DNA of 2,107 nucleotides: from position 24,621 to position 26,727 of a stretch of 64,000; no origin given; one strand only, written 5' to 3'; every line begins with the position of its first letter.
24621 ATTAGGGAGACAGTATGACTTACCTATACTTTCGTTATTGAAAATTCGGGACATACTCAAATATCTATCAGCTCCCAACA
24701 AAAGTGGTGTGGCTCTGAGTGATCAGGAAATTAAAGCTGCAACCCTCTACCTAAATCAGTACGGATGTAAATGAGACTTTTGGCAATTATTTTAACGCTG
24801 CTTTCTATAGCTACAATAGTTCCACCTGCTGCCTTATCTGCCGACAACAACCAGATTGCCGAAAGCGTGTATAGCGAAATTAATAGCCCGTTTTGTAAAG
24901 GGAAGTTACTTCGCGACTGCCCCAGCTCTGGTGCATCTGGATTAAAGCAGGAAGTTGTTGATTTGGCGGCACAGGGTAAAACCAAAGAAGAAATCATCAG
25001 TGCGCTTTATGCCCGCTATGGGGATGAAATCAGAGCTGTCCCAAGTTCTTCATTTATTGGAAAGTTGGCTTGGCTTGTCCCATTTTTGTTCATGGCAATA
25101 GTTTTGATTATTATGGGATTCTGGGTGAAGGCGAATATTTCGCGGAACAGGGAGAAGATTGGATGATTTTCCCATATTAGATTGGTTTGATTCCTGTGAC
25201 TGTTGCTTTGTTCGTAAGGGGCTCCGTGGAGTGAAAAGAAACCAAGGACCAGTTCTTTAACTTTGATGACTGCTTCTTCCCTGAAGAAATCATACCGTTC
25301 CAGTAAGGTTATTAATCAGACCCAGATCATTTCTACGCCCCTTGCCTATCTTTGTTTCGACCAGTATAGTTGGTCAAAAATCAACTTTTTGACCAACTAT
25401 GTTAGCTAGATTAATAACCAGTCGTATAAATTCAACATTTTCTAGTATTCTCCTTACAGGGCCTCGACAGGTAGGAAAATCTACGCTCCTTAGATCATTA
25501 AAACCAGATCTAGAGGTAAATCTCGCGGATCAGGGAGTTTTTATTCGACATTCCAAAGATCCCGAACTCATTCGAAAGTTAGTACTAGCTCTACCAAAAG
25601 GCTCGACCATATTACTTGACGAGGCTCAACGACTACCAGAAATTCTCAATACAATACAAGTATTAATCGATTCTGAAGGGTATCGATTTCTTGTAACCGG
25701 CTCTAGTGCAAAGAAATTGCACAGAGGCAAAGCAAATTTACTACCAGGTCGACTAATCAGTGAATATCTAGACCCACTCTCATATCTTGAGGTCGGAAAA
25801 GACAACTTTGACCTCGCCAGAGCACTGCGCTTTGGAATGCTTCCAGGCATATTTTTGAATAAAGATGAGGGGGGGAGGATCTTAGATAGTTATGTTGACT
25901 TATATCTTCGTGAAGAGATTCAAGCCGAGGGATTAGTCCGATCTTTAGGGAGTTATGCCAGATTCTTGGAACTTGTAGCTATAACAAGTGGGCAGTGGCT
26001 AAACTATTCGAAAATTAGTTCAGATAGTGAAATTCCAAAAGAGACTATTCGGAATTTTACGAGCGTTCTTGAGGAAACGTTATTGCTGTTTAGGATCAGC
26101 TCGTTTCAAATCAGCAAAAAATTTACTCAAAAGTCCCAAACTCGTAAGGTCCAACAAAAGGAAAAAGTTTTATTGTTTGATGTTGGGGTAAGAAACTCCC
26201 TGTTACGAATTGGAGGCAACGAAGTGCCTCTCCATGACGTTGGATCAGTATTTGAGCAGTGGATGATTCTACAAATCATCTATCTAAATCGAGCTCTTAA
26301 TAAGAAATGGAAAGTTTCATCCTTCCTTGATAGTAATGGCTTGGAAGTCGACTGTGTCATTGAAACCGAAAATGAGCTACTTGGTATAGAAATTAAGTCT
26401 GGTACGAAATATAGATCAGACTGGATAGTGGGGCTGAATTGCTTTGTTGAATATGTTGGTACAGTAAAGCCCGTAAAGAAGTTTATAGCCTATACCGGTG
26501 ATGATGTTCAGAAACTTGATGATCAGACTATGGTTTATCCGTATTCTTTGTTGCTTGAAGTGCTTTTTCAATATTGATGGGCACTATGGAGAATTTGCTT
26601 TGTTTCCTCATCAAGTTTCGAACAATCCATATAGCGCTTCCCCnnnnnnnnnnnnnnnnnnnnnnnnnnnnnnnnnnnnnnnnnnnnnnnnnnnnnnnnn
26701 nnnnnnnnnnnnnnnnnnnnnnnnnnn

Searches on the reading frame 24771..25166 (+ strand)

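Call 75: search_protein_families(library=pfam, proteins=[window:24771-25166:+], max_evalue=0.001)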
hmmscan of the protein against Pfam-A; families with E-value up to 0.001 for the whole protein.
window:24771-25166:+ (131 aa): 1 family
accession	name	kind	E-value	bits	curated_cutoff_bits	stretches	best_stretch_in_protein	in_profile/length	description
PF03918.19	CcmH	-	1.3e-17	63.8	25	1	4-125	3-124/143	Cytochrome C biogenesis protein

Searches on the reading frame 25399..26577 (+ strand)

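Call 74: search_protein_families(library=padloc, proteins=[window:25399-26577:+], max_evalue=0.00001)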
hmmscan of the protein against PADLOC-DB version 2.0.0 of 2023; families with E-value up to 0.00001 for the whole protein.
window:25399-26577:+ (392 aa): 7 families
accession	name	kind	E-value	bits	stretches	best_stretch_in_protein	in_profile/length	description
PDLC04790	PDC-S01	-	4.2e-54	181.9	2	140-387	175-419/422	-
PDLC04789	PDC-S01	-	4.6e-43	145.7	1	1-337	1-343/375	-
PDLC04787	PDC-S01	-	1.6e-24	84.6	1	17-328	30-351/412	-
PDLC04791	PDC-S01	-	6.6e-19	65.8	1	6-351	10-365/395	-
PDLC04792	PDC-S01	-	1.5e-13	48.2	1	1-102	1-121/452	-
PDLC04788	PDC-S01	-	8.2e-13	46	1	190-337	237-385/448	-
PDLC04786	PDC-S01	-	8.9e-11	39.2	0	221-340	275-392/439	-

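Call 75: search_protein_families(library=pfam, proteins=[window:25399-26577:+], max_evalue=0.001)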
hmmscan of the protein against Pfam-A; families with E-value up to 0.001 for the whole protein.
window:25399-26577:+ (392 aa): 4 families
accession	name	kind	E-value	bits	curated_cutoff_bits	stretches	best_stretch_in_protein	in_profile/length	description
PF13635.12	DUF4143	-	1.4e-22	80.6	28.1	1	173-335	3-160/160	Domain of unknown function (DUF4143)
PF13173.12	AAA_14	-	2.4e-20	73.3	27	1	16-132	4-128/129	AAA domain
PF13401.12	AAA_22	-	3.1e-05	24.7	27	0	15-39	6-30/130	AAA domain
PF13191.12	AAA_16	-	0.0002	22.3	32.6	1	5-55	15-62/167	AAA ATPase domain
